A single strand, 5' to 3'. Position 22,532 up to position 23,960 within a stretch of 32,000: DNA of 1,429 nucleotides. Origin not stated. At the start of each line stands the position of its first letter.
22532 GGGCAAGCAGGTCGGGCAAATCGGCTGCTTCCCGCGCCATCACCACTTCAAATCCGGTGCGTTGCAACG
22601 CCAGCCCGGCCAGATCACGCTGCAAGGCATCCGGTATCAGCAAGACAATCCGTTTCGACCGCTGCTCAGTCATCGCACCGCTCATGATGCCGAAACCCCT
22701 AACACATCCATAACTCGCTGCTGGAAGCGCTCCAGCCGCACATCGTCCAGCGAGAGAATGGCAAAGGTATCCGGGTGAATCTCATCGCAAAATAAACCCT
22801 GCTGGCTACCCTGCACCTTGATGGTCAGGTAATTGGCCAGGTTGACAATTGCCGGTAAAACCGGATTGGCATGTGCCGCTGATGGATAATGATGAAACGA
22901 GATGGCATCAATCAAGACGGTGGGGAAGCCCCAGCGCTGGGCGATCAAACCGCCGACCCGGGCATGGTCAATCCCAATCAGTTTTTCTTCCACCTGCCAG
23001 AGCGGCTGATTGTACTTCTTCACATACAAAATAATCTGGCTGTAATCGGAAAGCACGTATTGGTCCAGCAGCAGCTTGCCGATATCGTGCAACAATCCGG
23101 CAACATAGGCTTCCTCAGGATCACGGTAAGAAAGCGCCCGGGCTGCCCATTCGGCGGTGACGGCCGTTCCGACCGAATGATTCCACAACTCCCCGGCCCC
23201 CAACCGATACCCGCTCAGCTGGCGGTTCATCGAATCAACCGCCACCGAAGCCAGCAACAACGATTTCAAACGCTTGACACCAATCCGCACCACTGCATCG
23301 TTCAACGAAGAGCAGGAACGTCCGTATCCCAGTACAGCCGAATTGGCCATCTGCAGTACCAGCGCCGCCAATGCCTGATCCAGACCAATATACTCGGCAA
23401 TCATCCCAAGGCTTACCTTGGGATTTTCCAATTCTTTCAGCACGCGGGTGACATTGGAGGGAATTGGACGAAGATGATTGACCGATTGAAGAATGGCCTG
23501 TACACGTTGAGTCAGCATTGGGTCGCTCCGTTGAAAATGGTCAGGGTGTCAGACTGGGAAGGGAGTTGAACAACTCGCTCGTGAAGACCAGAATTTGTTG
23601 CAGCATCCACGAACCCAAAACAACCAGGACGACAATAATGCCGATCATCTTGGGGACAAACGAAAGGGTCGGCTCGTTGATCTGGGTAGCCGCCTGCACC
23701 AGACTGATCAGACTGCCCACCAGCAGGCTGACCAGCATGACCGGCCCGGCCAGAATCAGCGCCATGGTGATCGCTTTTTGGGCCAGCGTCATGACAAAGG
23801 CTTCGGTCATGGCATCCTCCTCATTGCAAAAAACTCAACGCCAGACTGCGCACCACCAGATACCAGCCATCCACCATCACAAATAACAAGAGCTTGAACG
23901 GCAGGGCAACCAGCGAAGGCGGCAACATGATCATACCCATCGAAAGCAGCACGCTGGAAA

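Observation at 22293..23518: Translationally coupled HDOD + receiver gene pair inserted between fliQ and fliR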

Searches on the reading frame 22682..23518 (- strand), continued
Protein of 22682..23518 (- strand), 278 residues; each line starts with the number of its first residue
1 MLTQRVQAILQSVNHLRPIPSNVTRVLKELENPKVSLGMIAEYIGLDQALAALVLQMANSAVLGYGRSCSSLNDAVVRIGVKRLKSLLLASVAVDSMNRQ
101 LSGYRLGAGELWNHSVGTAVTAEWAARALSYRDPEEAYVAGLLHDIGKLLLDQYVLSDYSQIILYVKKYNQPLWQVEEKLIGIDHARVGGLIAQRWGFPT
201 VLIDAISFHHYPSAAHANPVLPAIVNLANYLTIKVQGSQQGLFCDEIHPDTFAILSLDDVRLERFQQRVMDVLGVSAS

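Call 77: search_protein_families(library=pfam, proteins=[P0132, P0146, P0161, P0168, P0199, P0213, P0221, P0241, P0261, P0139], max_evalue=0.001)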
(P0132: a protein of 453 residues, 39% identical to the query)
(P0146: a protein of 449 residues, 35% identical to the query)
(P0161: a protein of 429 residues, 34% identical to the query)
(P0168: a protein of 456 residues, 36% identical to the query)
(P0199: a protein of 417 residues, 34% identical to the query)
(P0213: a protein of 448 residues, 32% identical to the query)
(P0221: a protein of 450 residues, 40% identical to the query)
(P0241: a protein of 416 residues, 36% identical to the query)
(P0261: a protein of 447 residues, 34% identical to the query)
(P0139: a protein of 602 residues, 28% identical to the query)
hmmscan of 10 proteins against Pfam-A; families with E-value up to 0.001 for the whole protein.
P0132 (453 aa): 3 families
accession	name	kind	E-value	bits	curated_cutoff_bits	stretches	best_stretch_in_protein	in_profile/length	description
PF08668.18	HDOD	-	2e-53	181.3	22.9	1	196-389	4-196/196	HDOD domain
PF03975.18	CheD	-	1.5e-22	80.2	25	1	62-162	2-107/108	CheD chemotactic sensory transduction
PF01966.28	HD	-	6.6e-11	43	22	1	289-405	2-110/116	HD domain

P0146 (449 aa): 3 families
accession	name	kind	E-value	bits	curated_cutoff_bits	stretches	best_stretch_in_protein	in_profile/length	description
PF08668.18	HDOD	-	2.1e-53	181.2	22.9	1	183-378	3-196/196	HDOD domain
PF03975.18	CheD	-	2.5e-27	95.6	25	1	52-151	2-107/108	CheD chemotactic sensory transduction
PF01966.28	HD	-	1.1e-09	39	22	1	277-383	2-99/116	HD domain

P0161 (429 aa): 3 families
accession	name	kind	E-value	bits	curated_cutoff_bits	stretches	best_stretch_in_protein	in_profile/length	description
PF08668.18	HDOD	-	1.6e-60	204.4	22.9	1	164-359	1-196/196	HDOD domain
PF01966.28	HD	-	7.5e-10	39.6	22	1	259-363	2-92/116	HD domain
PF00072.30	Response_reg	-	9.8e-06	26.1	30.2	1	19-121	8-107/111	Response regulator receiver domain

P0168 (456 aa): 3 families
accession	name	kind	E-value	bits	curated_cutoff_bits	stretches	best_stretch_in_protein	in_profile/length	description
PF08668.18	HDOD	-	9.4e-60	201.9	22.9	1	156-352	1-196/196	HDOD domain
PF01966.28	HD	-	3.4e-10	40.6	22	1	252-368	2-110/116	HD domain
PF01627.28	Hpt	-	4.7e-10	40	24.6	1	15-108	1-81/84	Hpt domain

P0199 (417 aa): 3 families
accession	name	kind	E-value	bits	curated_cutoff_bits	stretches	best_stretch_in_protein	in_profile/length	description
PF08668.18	HDOD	-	5.9e-58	196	22.9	1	155-349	1-196/196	HDOD domain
PF01966.28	HD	-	1.4e-10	41.9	22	1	250-351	3-90/116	HD domain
PF00072.30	Response_reg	-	1.7e-05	25.4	30.2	1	22-119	11-105/111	Response regulator receiver domain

P0213 (448 aa): 3 families
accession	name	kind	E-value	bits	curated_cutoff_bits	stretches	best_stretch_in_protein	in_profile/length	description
PF08668.18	HDOD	-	1.1e-53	182.2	22.9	1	183-379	1-196/196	HDOD domain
PF03975.18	CheD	-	3.1e-22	79.2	25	1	49-148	2-103/108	CheD chemotactic sensory transduction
PF01966.28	HD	-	2.1e-11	44.6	22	1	279-401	2-116/116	HD domain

P0221 (450 aa): 3 families
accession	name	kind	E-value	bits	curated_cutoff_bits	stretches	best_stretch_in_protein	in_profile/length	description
PF08668.18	HDOD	-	2.9e-47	161.2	22.9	1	184-379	3-196/196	HDOD domain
PF03975.18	CheD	-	6.6e-16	58.8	25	1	50-153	1-106/108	CheD chemotactic sensory transduction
PF01966.28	HD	-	3.7e-11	43.8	22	1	278-383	2-92/116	HD domain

P0241 (416 aa): 4 families
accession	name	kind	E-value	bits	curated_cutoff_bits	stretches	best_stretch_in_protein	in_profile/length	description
PF08668.18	HDOD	-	9.1e-62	208.5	22.9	1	152-346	2-196/196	HDOD domain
PF01966.28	HD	-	3.4e-09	37.4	22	1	248-350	4-92/116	HD domain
PF00072.30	Response_reg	-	3.3e-07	30.9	30.2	1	7-119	1-110/111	Response regulator receiver domain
PF18019.7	Cas3_HD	-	0.00012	22.6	23.1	1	271-352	57-138/207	Cas3, HD domain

P0261 (447 aa): 3 families
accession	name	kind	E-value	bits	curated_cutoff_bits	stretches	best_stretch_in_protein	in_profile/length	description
PF08668.18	HDOD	-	4.6e-48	163.7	22.9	1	182-377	3-196/196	HDOD domain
PF03975.18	CheD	-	1.1e-18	67.8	25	1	48-151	1-106/108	CheD chemotactic sensory transduction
PF01966.28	HD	-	1.1e-10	42.3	22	1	276-386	2-103/116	HD domain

P0139 (602 aa): 2 families
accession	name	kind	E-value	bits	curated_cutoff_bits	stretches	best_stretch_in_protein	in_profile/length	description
PF08668.18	HDOD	-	1e-98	329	22.9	2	320-515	1-195/196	HDOD domain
PF01966.28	HD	-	8.7e-10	39.3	22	1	415-535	1-113/116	HD domain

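Call 81: list_cluster_members(proteins=[P0132, P0146, P0213, P0221, P0161, P0199, P0241, P0168, P0121, P0126])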
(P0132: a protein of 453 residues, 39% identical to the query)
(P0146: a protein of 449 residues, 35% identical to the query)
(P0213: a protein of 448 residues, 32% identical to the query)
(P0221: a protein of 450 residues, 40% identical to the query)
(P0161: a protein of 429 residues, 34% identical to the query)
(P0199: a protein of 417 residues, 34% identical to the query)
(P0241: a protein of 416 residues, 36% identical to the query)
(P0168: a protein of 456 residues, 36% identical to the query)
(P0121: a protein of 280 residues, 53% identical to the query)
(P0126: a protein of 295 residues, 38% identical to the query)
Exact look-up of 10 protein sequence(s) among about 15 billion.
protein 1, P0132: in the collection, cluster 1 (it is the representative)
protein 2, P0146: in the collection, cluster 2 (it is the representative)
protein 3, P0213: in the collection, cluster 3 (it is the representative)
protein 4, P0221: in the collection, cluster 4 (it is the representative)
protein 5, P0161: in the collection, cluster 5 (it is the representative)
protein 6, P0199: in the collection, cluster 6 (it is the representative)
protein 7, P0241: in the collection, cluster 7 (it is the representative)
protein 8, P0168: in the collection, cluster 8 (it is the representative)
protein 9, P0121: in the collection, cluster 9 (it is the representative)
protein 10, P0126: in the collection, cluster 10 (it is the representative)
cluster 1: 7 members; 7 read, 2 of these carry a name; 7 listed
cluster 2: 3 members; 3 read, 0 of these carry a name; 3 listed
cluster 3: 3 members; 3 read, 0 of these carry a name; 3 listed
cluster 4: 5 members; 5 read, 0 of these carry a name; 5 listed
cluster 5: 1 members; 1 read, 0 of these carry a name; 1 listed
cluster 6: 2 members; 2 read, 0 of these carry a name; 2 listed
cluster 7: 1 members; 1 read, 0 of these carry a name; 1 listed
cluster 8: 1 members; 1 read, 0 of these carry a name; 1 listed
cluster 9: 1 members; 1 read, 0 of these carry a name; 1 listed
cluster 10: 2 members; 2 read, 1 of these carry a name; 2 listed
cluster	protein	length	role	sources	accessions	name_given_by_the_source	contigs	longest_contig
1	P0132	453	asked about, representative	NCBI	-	-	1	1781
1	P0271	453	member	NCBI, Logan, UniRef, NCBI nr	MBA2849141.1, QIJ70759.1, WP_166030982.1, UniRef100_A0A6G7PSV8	HDOD domain-containing protein [Thermosulfuriphilus ammonigenes] | Probable chemoreceptor glutamine deamidase CheD n=1 Tax=Thermosulfuriphilus ammonigenes ...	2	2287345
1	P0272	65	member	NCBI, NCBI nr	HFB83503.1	MAG TPA: hypothetical protein ENJ72_01815, partial [Thermodesulfatator sp.] | hypothetical protein [Thermodesulfatator sp.]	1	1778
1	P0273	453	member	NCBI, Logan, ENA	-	-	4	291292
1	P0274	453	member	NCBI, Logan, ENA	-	-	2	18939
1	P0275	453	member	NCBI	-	-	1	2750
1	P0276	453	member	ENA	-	-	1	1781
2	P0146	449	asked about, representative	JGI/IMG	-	-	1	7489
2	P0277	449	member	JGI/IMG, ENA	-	-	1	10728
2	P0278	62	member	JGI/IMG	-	-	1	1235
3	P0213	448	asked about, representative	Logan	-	-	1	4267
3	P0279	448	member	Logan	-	-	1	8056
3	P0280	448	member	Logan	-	-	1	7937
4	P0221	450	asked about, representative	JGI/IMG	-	-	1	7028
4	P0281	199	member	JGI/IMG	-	-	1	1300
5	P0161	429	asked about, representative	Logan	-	-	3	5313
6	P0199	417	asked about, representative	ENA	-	-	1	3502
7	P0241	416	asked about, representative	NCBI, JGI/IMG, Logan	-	-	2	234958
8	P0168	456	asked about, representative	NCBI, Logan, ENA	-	-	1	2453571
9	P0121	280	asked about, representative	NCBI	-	-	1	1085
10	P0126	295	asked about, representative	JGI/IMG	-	putative nucleotidyltransferase with HDIG domain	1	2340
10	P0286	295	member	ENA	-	-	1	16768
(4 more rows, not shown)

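Call 82: find_encoding_contigs(protein=P0271, flank=6000, max_places=1)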
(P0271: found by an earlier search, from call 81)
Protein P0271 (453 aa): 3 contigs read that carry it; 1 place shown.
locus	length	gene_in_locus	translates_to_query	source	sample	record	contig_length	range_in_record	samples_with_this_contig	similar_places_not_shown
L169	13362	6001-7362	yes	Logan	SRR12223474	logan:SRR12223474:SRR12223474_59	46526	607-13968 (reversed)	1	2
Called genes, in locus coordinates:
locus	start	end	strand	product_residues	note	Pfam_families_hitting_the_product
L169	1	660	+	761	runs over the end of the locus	PF00669:Flagellin_N, PF07196:Flagellin_IN (faint), PF00700:Flagellin_C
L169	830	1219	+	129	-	PF02561:FliS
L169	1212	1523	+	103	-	PF05400:FliT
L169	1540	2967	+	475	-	PF02465:FliD_N, PF07195:FliD_C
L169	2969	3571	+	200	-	PF12118:SprA-related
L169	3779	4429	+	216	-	PF00072:Response_reg, PF00196:GerE, PF08281:Sigma70_r4_2 (weak)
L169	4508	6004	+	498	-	PF00989:PAS (faint), PF08448:PAS_4 (faint), PF13426:PAS_9 (faint), PF07730:HisKA_3, PF02518:HATPase_c, PF13581:HATPase_c_2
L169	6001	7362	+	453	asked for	PF03975:CheD, PF08668:HDOD, PF01966:HD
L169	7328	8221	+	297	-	PF03705:CheR_N, PF01739:CheR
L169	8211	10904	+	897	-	PF00989:PAS, PF08448:PAS_4, PF13426:PAS_9, PF13185:GAF_2, PF01590:GAF (weak), PF00512:HisKA, PF02518:HATPase_c, PF00072:Response_reg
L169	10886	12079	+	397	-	PF00072:Response_reg, PF00512:HisKA, PF02518:HATPase_c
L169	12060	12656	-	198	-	PF02142:MGS, PF01808:AICARFT_IMPCHas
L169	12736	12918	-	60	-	-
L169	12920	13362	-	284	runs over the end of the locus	PF12710:HAD (faint)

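Call 83: find_encoding_contigs(protein=P0124, flank=5000, max_places=2)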
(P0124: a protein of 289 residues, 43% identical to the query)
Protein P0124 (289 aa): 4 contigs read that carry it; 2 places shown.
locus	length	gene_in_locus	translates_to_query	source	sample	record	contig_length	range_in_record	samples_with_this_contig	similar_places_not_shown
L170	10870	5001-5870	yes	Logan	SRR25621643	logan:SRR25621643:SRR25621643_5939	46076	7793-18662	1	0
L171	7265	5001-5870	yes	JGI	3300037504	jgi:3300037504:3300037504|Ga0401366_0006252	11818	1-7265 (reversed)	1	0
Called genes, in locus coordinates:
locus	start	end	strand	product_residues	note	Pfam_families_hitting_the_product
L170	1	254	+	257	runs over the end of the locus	PF01618:MotA_ExbB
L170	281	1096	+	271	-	PF13677:MotB_plug, PF00691:OmpA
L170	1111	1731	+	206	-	PF03748:FliL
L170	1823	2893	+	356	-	PF02154:FliM, PF01052:FliMN_C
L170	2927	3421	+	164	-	PF28396:SepQ_C (weak), PF01052:FliMN_C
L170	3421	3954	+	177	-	PF04347:FliO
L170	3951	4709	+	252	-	PF00813:FliP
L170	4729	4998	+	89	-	PF01313:Bac_export_3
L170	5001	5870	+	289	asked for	PF08668:HDOD, PF01966:HD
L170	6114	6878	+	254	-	PF01311:Bac_export_1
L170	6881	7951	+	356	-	PF01312:Bac_export_2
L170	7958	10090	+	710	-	PF00771:FHIPEP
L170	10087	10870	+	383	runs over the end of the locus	PF00448:SRP54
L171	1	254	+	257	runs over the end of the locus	PF01618:MotA_ExbB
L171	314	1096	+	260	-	PF13677:MotB_plug, PF00691:OmpA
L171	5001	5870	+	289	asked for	PF08668:HDOD, PF01966:HD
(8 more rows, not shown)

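Call 84: find_encoding_contigs(protein=P0286, flank=5000, max_places=1)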
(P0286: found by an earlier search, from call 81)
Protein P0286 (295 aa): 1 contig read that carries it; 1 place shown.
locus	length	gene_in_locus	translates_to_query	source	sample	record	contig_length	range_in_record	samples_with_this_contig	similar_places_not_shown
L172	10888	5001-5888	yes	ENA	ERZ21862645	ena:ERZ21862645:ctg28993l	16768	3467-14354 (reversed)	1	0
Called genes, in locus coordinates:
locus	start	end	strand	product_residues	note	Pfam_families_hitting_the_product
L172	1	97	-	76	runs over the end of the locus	-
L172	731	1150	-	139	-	PF00211:Guanylate_cyc (weak), PF13191:AAA_16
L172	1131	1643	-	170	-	PF00211:Guanylate_cyc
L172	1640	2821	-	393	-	PF13487:HD_5, PF01966:HD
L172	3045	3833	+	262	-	PF01311:Bac_export_1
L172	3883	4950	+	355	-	PF01312:Bac_export_2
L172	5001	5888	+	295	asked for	PF08668:HDOD, PF01966:HD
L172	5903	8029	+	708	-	PF00771:FHIPEP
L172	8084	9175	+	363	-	PF00448:SRP54, PF01656:CbiA (faint)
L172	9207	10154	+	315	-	PF01656:CbiA, PF02374:ArsA_ATPase (faint), PF10609:ParA, PF13614:AAA_31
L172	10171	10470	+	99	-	-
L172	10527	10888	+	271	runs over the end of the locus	PF04542:Sigma70_r2, PF04539:Sigma70_r3, PF04545:Sigma70_r4, PF08281:Sigma70_r4_2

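Call 85: find_encoding_contigs(protein=P0168, flank=5000, max_places=1)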
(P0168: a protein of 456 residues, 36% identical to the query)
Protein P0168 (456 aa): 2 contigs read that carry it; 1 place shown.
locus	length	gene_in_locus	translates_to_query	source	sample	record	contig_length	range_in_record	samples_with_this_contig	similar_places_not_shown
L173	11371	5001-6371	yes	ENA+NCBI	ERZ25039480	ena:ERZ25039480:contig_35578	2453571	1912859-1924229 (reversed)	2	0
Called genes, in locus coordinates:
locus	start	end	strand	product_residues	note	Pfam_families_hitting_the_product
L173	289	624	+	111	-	-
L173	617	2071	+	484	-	PF00089:Trypsin, PF13365:Trypsin_2, PF00595:PDZ, PF13180:PDZ_2, PF17820:PDZ_6, PF13180:PDZ_2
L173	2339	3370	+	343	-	PF01551:Peptidase_M23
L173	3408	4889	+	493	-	PF01520:Amidase_3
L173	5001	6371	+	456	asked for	PF01627:Hpt, PF08668:HDOD, PF01966:HD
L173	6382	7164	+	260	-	PF01618:MotA_ExbB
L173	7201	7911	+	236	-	PF13677:MotB_plug, PF00691:OmpA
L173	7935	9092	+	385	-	-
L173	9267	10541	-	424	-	PF02403:Seryl_tRNA_N, PF00587:tRNA-synt_2b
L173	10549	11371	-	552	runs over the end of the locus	PF01676:Metalloenzyme, PF06415:iPGM_N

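Call 86: find_encoding_contigs(protein=P0241, flank=5000, max_places=1)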
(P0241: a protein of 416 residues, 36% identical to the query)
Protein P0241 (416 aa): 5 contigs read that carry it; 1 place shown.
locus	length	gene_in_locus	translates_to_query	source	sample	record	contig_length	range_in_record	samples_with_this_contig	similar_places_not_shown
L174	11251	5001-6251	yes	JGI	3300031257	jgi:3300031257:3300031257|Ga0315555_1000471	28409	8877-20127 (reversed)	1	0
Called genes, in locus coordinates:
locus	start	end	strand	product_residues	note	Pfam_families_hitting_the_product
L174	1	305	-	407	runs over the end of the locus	PF08309:LVIVD (faint), PF18962:Por_Secre_tail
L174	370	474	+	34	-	-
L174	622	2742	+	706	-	PF05935:Arylsulfotrans, PF14269:Arylsulfotran_2, PF18962:Por_Secre_tail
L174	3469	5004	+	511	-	PF00989:PAS, PF13188:PAS_8, PF08448:PAS_4 (weak), PF13426:PAS_9 (weak), PF00512:HisKA, PF02518:HATPase_c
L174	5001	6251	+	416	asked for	PF00072:Response_reg (weak), PF08668:HDOD, PF01966:HD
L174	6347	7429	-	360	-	PF01702:TGT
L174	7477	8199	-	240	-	PF01797:Y1_Tnp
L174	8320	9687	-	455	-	PF18073:Zn_ribbon_LapB, PF25199:nSTAND_NTPase5 (weak), PF03796:DnaB_C (weak), PF13481:AAA_25, PF23442:DUF7125 (weak), PF06745:ATPase, PF13541:ChlI (weak)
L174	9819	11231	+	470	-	PF01565:FAD_binding_4, PF02913:FAD-oxidase_C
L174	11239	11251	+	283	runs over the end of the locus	PF09992:NAGPA (weak)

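Call 87: list_cluster_members(proteins=[L170:7958-10090:+, L170:3951-4709:+, L172:5903-8029:+, L172:3883-4950:+, L173:6382-7164:+, L173:9267-10541:-, L174:6347-7429:-, P0124, P0286, P0168])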
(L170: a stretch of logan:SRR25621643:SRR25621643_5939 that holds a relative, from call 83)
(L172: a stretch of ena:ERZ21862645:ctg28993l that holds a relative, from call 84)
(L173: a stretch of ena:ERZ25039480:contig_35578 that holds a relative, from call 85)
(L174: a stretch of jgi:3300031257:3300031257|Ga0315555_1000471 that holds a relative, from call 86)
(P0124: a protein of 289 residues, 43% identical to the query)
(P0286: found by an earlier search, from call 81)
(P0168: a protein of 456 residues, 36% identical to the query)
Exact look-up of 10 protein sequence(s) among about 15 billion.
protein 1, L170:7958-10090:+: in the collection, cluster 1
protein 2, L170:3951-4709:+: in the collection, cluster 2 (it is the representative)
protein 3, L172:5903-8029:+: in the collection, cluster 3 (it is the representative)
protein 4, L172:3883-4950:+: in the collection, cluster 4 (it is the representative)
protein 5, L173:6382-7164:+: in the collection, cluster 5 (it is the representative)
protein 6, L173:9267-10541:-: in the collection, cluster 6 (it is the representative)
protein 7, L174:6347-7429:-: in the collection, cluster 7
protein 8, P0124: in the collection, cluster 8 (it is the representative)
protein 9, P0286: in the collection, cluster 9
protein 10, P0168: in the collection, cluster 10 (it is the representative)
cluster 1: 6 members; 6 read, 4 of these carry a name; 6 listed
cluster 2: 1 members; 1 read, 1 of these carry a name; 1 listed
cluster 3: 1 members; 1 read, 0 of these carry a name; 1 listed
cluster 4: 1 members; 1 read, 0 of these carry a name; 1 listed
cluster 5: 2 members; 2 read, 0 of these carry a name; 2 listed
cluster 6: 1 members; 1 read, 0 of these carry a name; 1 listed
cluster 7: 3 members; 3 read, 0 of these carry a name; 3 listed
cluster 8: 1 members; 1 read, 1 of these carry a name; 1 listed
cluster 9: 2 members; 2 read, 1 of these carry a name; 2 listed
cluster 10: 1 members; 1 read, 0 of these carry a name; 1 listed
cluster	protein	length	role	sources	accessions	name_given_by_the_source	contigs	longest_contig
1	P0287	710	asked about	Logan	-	-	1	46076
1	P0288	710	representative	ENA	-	-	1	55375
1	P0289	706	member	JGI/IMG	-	flagellar biosynthesis protein FlhA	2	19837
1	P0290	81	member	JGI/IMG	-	flagellar biosynthesis protein FlhA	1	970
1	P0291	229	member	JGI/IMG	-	flagellar biosynthesis protein FlhA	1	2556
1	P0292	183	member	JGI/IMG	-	flagellar biosynthesis protein FlhA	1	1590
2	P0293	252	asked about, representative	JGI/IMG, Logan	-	flagellar biosynthetic protein FliP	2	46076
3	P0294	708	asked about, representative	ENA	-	-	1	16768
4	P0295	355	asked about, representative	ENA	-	-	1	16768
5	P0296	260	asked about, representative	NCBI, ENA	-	-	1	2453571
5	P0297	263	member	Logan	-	-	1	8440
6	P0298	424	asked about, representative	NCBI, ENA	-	-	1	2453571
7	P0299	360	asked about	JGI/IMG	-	-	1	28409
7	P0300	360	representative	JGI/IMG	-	-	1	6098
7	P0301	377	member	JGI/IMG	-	-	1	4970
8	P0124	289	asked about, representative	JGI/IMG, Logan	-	putative nucleotidyltransferase with HDIG domain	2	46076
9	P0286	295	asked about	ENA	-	-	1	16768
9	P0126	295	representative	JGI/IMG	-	putative nucleotidyltransferase with HDIG domain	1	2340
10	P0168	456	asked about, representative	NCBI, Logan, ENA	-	-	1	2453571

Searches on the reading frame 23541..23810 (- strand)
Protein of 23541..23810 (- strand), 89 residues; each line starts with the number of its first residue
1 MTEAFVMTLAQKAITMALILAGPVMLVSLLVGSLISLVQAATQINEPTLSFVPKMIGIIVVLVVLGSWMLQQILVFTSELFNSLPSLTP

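Call 3: search_protein_families(library=pfam, proteins=[window:23541-23810:-], max_evalue=0.01)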
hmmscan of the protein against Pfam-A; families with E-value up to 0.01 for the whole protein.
window:23541-23810:- (89 aa): 1 family
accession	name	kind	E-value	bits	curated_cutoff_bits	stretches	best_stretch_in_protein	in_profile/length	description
PF01313.24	Bac_export_3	-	1e-25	89.9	25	1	6-77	2-73/74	Bacterial export proteins, family 3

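Call 4: search_protein_families(library=ncbifam, proteins=[window:23541-23810:-], max_evalue=0.01)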
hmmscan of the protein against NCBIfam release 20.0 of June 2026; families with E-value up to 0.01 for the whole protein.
window:23541-23810:- (89 aa): 6 families
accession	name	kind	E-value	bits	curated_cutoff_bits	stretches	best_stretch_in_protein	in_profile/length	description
TIGR01402.1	fliQ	equivalog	2e-27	95.1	88.9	1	1-86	1-86/88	flagellar biosynthesis protein FliQ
NF004671.0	PRK06010.1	subfamily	5.7e-20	71.1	104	1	1-82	1-82/88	flagellar biosynthesis protein FliQ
TIGR01403.1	fliQ_rel_III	equivalog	9e-17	60.9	76.5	1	7-84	3-80/81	type III secretion system export apparatus subunit SctS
NF011861.0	PRK15333.1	equivalog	1.2e-09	38.5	108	1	10-79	8-77/86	EscS/YscS/HrcS family type III secretion system export apparatus protein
NF011877.0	PRK15350.1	equivalog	4.7e-09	36.6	104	1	8-80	8-80/88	EscS/YscS/HrcS family type III secretion system export apparatus protein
TIGR01401.1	fliR_like_III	equivalog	0.003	17.1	163.05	1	3-80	166-244/253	type III secretion system export apparatus subunit SctT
